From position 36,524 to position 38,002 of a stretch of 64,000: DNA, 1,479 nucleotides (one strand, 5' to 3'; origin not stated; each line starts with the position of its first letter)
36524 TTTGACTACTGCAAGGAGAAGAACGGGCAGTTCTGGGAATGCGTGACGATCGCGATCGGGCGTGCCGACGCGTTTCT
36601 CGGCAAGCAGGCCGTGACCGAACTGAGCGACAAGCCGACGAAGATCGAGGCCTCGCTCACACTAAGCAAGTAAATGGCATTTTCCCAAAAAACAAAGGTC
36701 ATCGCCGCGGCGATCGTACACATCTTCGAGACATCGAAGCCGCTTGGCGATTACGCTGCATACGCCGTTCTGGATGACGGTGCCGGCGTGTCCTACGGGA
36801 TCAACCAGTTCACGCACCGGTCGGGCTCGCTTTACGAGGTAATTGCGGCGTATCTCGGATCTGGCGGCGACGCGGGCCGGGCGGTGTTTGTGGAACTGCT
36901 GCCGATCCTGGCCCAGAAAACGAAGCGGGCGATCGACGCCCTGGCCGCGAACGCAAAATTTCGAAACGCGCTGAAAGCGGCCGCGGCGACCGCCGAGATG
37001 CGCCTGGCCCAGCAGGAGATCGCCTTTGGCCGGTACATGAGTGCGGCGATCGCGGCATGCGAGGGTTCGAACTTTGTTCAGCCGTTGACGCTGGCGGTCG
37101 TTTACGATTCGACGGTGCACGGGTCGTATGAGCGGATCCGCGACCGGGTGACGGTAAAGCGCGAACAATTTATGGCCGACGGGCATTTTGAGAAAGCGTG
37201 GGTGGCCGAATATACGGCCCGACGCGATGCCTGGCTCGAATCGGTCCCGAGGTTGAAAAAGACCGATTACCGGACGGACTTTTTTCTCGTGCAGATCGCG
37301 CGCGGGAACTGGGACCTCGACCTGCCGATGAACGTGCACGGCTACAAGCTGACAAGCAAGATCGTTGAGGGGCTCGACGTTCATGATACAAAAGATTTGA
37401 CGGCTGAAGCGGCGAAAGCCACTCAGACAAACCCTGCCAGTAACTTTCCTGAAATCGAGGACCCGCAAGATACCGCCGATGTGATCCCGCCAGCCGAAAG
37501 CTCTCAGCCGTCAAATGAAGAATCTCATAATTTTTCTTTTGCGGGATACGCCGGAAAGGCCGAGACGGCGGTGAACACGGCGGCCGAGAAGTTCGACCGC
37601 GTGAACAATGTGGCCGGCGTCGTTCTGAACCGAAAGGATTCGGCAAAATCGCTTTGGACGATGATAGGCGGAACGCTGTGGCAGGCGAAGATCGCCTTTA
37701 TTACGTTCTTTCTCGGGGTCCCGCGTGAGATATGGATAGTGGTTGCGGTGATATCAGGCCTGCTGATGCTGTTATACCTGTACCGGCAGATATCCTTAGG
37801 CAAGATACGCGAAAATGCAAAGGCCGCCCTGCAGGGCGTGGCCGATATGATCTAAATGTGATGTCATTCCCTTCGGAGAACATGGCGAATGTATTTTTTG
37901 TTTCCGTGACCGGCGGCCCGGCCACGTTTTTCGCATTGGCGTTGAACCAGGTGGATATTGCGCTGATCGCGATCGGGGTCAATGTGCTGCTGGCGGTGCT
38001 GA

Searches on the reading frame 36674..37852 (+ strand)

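Call 19: search_protein_families(library=pfam, proteins=[window:36674-37852:+], max_evalue=0.01)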
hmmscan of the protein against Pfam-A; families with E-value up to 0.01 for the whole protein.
window:36674-37852:+ (393 aa): 1 family
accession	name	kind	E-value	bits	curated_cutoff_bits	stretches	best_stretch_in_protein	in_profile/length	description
PF01374.23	Glyco_hydro_46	-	6.5e-14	52.5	27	1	15-219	3-210/210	Glycosyl hydrolase family 46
